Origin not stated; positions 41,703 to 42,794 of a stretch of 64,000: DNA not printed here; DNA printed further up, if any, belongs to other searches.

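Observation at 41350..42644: Candidate two-gene defence cassette: sensor-like N-domain plus TIR-like effector, translationally coupled to RNase HI, in an AT-rich islet beside recA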

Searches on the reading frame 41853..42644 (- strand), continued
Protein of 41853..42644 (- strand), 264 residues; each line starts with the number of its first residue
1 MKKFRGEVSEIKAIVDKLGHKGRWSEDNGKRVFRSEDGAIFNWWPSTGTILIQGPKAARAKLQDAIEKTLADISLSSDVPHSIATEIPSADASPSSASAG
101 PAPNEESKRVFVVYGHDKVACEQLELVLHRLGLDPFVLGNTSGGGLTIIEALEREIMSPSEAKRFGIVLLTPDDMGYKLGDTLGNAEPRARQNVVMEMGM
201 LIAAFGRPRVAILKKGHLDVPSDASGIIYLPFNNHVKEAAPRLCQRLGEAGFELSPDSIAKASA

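Call 40: search_dna_similar(query=window:41853-42644:-, collection=plasmids, mode=protein, max_rows=25)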
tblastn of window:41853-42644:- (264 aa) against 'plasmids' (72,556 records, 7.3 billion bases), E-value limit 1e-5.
Records with a match: 1147; places in all: 1161; records where one place covers at least 80% of the query: 2.
Best place of each record, by identity: <60% 1147.
By first word of the organism name: Klebsiella 617; Escherichia 366; Salmonella 64; Enterobacter 23; Burkholderia 9; Bacillus 7; Rhizobium 6; Agrobacterium 5; Shigella 5; Acinetobacter 4; and 25 more.
By predicted mobility (MOB-suite, as given by PLSDB): conjugative 573; non-mobilizable 509; mobilizable 65.
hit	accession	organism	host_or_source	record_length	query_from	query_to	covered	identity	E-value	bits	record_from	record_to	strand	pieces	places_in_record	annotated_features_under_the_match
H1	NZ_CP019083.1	Paludisphaera borealis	-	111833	6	264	98%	50.6%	3e-73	249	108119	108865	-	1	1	nucleotide-binding protein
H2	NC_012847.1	Bartonella grahamii as4aup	-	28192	109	254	55%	47.3%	3e-33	134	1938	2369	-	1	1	nucleotide-binding protein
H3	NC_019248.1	Bartonella sp. TT0105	Mus caroli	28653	109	254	55%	47.3%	4e-32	131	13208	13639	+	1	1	TIR domain-containing protein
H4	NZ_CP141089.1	Escherichia coli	Homo sapiens,Infected Human Urine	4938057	23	252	87%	28.8%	2e-21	100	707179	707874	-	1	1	none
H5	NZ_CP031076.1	Bacillus mycoides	cell culture,soil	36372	104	254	57%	40.0%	3e-22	102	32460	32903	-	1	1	nucleotide-binding protein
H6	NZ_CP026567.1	Pseudomonas avellanae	Prunus avium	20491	107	262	59%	38.6%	5e-22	102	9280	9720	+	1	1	nucleotide-binding protein | tyrosine-type recombinase/integrase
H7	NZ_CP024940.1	Paraburkholderia hospita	soil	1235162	106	254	56%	39.6%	3e-19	94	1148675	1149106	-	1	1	record has no annotation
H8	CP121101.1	Aeromonas hydrophila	Homo sapiens,urine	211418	107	261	59%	37.4%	5e-12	115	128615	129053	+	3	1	none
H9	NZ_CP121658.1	Rhizobium sp. CB3171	Calliandra calothyrsus,cell culture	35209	107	261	59%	37.4%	4e-22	102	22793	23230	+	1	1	nucleotide-binding protein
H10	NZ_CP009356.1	Vibrio tubiashii ATCC 19109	Mercenaria mercenaria,Larvae from hard ...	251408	107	254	56%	38.5%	9e-21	99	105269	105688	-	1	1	nucleotide-binding protein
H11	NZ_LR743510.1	Methylobacterium bullatum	-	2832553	107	250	55%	39.0%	6e-20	96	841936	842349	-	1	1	none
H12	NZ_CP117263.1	Rhizobium tumorigenes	Rubus sp.,pure bacterial culture,Aerial ...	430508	106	259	58%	36.4%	1e-18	92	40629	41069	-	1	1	nucleotide-binding protein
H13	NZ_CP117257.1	Rhizobium tumorigenes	Rubus sp.,pure bacterial culture,Aerial ...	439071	106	259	58%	36.4%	1e-18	92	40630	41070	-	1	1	nucleotide-binding protein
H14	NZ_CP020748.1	Bacillus mycoides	whole organism,soil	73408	109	231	47%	45.5%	1e-21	100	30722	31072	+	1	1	nucleotide-binding protein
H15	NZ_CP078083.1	Bacillus tropicus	Cell culture,soil sample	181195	106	259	58%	36.1%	9e-20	96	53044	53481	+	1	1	nucleotide-binding protein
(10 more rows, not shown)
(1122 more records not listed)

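Call 41: search_dna_similar(query=window:41853-42644:-, collection=phages, mode=protein, max_rows=25)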
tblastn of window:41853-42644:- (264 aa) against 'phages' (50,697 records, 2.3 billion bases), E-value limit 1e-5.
Records with a match: 4; places in all: 4; records where one place covers at least 80% of the query: 3.
Best place of each record, by identity: <60% 4.
By first word of the organism name: Escherichia 3; Salmonella 1.
By host as written in the record: Escherichia coli 3; Salmonella enterica subsp. enterica serovar Kentucky 1.
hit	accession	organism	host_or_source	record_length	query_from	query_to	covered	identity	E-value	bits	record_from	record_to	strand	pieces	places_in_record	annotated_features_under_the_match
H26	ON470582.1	Escherichia phage vB_EcoM-689R2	Escherichia coli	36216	17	264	94%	45.8%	5e-58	204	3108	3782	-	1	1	TIR-like domain-containing protein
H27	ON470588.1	Escherichia phage vB_EcoM-611R5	Escherichia coli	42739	17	264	94%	45.8%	5e-58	204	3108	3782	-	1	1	TIR-like domain-containing protein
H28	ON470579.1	Escherichia phage vB_EcoM-606R2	Escherichia coli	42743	17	264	94%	45.8%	5e-58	204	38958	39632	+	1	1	TIR-like domain-containing protein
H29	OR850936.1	Salmonella phage S.Kent 1-2-1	Salmonella enterica subsp. enterica ...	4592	104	254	57%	35.1%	4e-18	89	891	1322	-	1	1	record has no annotation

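Call 42: get_annotated_region(hit=H26, flank=4000)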
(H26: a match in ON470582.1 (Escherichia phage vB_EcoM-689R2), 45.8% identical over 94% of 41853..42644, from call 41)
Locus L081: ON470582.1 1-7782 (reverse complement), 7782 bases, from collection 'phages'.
description: Escherichia phage vB_EcoM-689R2, complete genome.
organism: Escherichia phage vB_EcoM-689R2 (NCBI taxid 2946089)
taxonomy: Viruses; Duplodnaviria; Heunggongvirae; Uroviricota; Caudoviricetes
host: Escherichia coli; source: -; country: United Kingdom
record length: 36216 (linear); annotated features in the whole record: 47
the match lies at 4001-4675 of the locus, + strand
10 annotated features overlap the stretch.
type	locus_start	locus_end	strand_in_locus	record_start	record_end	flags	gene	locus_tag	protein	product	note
CDS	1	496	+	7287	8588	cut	-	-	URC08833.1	uncharacterized protein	-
CDS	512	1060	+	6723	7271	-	-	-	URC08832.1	uncharacterized protein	-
CDS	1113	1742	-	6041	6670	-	-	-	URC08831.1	uncharacterized protein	-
CDS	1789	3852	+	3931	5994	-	-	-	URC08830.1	DNA polymerase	-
CDS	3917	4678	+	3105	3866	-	-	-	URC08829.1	TIR-like domain-containing protein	-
CDS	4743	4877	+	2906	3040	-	-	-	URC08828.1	hypothetical protein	FIG00643277: hypothetical protein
CDS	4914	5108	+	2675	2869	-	-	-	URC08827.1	hypothetical protein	-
CDS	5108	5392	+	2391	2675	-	-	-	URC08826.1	nuclease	-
CDS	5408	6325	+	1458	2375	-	-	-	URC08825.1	hypothetical protein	-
CDS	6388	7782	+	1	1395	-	-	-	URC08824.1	DNA helicase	-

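Call 43: get_annotated_region(hit=H1, flank=5000)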
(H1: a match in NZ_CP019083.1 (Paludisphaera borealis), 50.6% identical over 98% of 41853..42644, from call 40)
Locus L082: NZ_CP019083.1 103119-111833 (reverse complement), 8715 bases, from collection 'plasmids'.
description: Paludisphaera borealis strain PX4 plasmid PALBO1, complete sequence
organism: Paludisphaera borealis (NCBI taxid 1387353)
taxonomy: Bacteria; Planctomycetota; Planctomycetia; Isosphaerales; Isosphaeraceae; Paludisphaera; Paludisphaera borealis
host: -; source: -; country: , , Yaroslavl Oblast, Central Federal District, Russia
typing (MOB-suite, as given by PLSDB): non-mobilizable; replicon rep_cluster_171
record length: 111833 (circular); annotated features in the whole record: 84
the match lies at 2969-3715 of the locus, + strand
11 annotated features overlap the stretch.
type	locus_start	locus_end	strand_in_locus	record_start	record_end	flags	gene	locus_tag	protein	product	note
CDS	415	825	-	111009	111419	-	-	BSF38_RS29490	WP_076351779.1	zinc ribbon domain-containing protein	-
CDS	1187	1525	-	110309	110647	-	-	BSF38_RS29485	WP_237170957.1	type II toxin-antitoxin system VapC family toxin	-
CDS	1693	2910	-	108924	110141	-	-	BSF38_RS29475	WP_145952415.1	IS5 family transposase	-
CDS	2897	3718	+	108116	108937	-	-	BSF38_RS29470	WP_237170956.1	nucleotide-binding protein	-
CDS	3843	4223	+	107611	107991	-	-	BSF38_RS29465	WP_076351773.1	hypothetical protein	-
CDS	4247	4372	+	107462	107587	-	-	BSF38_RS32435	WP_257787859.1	hypothetical protein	-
CDS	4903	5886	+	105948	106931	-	-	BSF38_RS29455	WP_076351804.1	tyrosine-type recombinase/integrase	GO:0015074 - DNA integration [Evidence IEA]; GO:0006310 - DNA recombination [Evidence IEA]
CDS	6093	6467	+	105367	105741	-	-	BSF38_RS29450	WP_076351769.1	hypothetical protein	-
CDS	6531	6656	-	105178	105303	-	-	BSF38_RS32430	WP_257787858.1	hypothetical protein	-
CDS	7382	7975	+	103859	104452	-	-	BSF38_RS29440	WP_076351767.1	ECF-type sigma factor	-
CDS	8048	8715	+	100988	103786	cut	-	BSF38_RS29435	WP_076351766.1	serine/threonine-protein kinase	GO:0006468 - protein phosphorylation [Evidence IEA]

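Call 62: find_encoding_contigs(protein=P0002, flank=10000, max_places=3)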
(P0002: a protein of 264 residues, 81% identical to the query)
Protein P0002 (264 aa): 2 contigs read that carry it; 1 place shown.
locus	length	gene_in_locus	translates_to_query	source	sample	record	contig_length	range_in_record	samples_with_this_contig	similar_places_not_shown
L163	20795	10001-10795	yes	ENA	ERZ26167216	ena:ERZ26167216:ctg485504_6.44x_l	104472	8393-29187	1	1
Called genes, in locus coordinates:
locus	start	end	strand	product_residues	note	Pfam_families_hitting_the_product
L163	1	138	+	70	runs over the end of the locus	PF02416:TatA_B_E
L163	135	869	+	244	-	PF00902:TatC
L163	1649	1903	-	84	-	PF02416:TatA_B_E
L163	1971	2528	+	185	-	-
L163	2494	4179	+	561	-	PF00795:CN_hydrolase, PF02540:NAD_synthase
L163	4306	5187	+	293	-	PF02086:MethyltransfD12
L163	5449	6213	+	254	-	PF07505:DUF5131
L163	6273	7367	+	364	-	-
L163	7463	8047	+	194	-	PF05995:CDO_I (weak)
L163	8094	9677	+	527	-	PF00581:Rhodanese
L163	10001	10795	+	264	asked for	PF10137:CAP12-PCTIR_TIR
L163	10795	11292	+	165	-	PF00075:RNase_H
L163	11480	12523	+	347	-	PF00154:RecA_N, PF06745:ATPase (faint), PF08423:Rad51, PF21096:RecA_C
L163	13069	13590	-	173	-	-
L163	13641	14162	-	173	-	-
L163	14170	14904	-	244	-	PF02660:G3P_acyltransf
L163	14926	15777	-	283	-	PF02811:PHP (weak)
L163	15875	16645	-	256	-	PF00149:Metallophos, PF13277:YmdB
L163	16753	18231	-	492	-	PF12072:RNase_Y_N, PF00013:KH_1 (weak), PF08668:HDOD (weak), PF01966:HD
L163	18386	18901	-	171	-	-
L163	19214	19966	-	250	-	PF06114:Peptidase_M78, PF10463:Peptidase_U49 (weak)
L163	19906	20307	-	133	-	PF01381:HTH_3 (weak)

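Call 68: find_related_loci(query=A1, collection=viral_contigs, flank=5000)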
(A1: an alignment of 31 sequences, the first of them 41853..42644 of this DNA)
Query A1 (264 aa) in viral_contigs; peptide patterns used: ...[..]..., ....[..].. (x = any residue, [..] = any of these).
134 stretches matched a pattern; 66 encode a relative of the query (tblastn E <= 1e-3); 66 distinct loci.
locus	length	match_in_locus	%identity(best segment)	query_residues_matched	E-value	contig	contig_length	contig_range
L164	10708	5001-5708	45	3-260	4e-69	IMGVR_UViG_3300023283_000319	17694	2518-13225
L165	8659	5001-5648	49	29-264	8e-67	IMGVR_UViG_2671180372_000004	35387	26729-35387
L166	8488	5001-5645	50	32-264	3e-66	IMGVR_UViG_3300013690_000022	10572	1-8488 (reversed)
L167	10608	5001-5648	50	29-264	4e-66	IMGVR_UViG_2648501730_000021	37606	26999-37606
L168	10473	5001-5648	50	29-264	4e-66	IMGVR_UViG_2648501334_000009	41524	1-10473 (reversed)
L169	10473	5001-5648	50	29-264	4e-66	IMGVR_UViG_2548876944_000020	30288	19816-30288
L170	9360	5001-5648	49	29-264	1e-65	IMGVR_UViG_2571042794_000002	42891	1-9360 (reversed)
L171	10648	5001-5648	49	29-264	1e-65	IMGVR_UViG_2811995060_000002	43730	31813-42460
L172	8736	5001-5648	49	29-264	1e-65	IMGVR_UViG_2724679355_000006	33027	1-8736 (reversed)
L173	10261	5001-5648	49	29-264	1e-65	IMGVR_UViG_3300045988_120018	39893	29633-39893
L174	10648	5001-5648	49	29-264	1e-65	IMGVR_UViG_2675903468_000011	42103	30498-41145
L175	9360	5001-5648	49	29-264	1e-65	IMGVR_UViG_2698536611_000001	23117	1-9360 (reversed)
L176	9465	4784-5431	49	29-264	1e-65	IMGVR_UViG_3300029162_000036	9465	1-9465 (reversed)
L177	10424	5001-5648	49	29-264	1e-65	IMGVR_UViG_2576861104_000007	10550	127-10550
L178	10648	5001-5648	49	29-264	3e-65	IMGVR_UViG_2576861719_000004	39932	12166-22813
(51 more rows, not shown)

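Call 73: search_protein_families(library=pfam, proteins=[L029:195-1046:+, L029:1759-2478:+, L029:4232-8608:-, L051:3837-4736:+, L051:4790-5401:+, L051:7555-8247:-, L051:8258-9208:-, L075:805-3954:-, L075:3938-5092:-], max_evalue=0.001)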
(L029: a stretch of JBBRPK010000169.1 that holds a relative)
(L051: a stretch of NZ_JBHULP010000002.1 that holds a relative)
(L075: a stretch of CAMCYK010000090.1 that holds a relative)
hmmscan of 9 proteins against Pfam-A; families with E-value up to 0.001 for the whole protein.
L029:195-1046:+ (283 aa): 0 families

L029:1759-2478:+ (239 aa): 2 families
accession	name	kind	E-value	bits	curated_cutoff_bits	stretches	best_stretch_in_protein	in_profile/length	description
PF00239.26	Resolvase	-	1.2e-25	90.7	23.3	1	18-168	1-142/145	Resolvase, N terminal domain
PF07508.19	Recombinase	-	0.00049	20.8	21.1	0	183-237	2-50/102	Recombinase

L029:4232-8608:- (1458 aa): 2 families
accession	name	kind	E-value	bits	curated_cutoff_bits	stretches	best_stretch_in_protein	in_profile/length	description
PF25794.1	SACS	-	1.1e-13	52.1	32.8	1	32-137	11-121/247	Sacsin domain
PF13020.12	NOV_C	-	6.7e-06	26.5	22.1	1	1337-1419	2-82/91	Protein NO VEIN, C-terminal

L051:3837-4736:+ (299 aa): 0 families

L051:4790-5401:+ (203 aa): 1 family
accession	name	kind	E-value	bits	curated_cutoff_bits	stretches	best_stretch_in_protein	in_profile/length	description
PF01914.23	MarC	-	6.3e-29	101.3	23.9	1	22-199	2-195/203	MarC family integral membrane protein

L051:7555-8247:- (230 aa): 2 families
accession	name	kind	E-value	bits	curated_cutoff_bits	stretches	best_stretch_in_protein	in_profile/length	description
PF00005.33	ABC_tran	-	2e-21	77.5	25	1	17-149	1-137/137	ABC transporter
PF13304.12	AAA_21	-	9.9e-14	52.5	27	2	113-180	234-300/304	AAA domain, putative AbiEii toxin, Type IV TA system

L051:8258-9208:- (316 aa): 0 families

L075:805-3954:- (1049 aa): 0 families

L075:3938-5092:- (384 aa): 0 families

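Call 85: search_protein_families(library=padloc, alignment_id=A4, max_evalue=0.00001)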
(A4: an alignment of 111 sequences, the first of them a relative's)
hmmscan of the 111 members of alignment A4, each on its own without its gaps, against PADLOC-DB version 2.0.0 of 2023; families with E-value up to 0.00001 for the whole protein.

A. member 1, L001:858-2258:- (466 aa): 7 families
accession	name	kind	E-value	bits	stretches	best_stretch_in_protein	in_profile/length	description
PDLC04790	PDC-S01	-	1.7e-154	512.6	1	25-464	7-419/422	-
PDLC04789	PDC-S01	-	2.5e-44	149.9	1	33-415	3-343/375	-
PDLC04791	PDC-S01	-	4.4e-28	96.1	2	224-429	163-368/395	-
PDLC04787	PDC-S01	-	2.4e-23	80.6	1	30-403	9-349/412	-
PDLC04788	PDC-S01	-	3.8e-13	47.2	1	51-419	23-389/448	-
PDLC04786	PDC-S01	-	5.6e-11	39.8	1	328-429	304-403/439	-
PDLC04792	PDC-S01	-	1.1e-08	32.2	0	331-458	306-426/452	-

B. families by the number of members that match (of 111 scanned): 279 families (the first 25 are shown)
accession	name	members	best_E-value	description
PDLC04140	mad8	3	1.9e-10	mads_8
PDLC00292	PtuA1|PtuA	2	1.6e-30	AAA ATPase domain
PDLC04135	mad3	2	3.1e-27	mads_3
PDLC00288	PtuA1|PtuA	2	9.4e-25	AAA ATPase domain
PDLC02980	AriA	2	1.2e-24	-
PDLC02402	Aga_SIR2-PNTD1-PNTD2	2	1.2e-13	Class I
PDLC02394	pAgo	2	2.2e-13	-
PDLC02914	ATPase-Toprim_I-B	2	1.2e-11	-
PDLC02418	Aga_SIR2-Kinase-PNTD1-PNTD2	2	1.6e-08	Class I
PDLC03631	REase_MTase_IIG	1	0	Type IIG restriction enzyme-methyltransferase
PDLC04790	PDC-S01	1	1.7e-154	-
PDLC00793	Cyclase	1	2.1e-111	oligonucleotide-cyclase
PDLC00787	Cyclase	1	2.9e-104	oligonucleotide-cyclase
PDLC03610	REase_MTase_IIG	1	4e-76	Type IIG restriction enzyme-methyltransferase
PDLC03354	MTase_II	1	1.3e-64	Type II methyltransferase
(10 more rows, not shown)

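Call 97: search_protein_families(library=padloc, proteins=[L163:4306-5184:+, L163:6273-7364:+], max_evalue=0.001)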
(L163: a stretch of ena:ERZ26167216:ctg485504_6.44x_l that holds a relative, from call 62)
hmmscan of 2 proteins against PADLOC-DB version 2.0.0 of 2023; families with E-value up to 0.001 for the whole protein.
L163:4306-5184:+ (293 aa): 11 families
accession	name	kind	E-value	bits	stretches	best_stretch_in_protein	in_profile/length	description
PDLC03244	MTase_II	-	4.5e-59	197.9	1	35-293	31-285/295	Type II methyltransferase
PDLC03253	MTase_II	-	1.9e-26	91.3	1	36-273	8-231/253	Type II methyltransferase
PDLC03294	MTase_II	-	9.2e-22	75.9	1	37-277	10-251/272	Type II methyltransferase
PDLC03247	MTase_II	-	2e-18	64.6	1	36-265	7-232/282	Type II methyltransferase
PDLC03729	oMTase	-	1.9e-15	55.1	2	35-147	8-123/275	orphan methyltransferase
PDLC04018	PD-Lambda-5_B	-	4.5e-14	50.4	1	56-271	33-249/291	-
PDLC03735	oMTase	-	8.8e-10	36.4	1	36-271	12-256/284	orphan methyltransferase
PDLC03358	MTase_II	-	1.8e-08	32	1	56-265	33-245/301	Type II methyltransferase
PDLC03383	MTase_II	-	1.9e-07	28.8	1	34-104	21-92/318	Type II methyltransferase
PDLC03717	oMTase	-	6.4e-06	23.7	1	50-253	21-221/285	orphan methyltransferase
PDLC03287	MTase_II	-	1.9e-05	21.6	0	37-106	369-439/646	Type II methyltransferase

L163:6273-7364:+ (364 aa): 6 families
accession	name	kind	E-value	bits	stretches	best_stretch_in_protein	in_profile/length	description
PDLC04567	PDC-M30A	-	4.1e-53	178.7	1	2-341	22-377/381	-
PDLC04566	PDC-M30A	-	1.7e-30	104.3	1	1-331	20-346/372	-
PDLC04568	PDC-M30A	-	1.8e-29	101.2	1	2-248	22-262/368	-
PDLC04635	PDC-M41A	-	1.5e-10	39.5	1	1-188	18-219/298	-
PDLC04636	PDC-M41A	-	1.3e-09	36.3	1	2-130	17-142/281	-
PDLC04565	PDC-M30A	-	0.00015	19.6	1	64-310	5-244/284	-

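Call 99: search_protein_families(library=phrogs, proteins=[window:41853-42644:-], max_evalue=0.001)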
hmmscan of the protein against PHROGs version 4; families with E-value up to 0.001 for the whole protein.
window:41853-42644:- (264 aa): 1 family
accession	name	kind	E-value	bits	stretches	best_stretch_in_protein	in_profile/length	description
phrog_16442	-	unknown function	2.5e-55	188.7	1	24-254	71-286/287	-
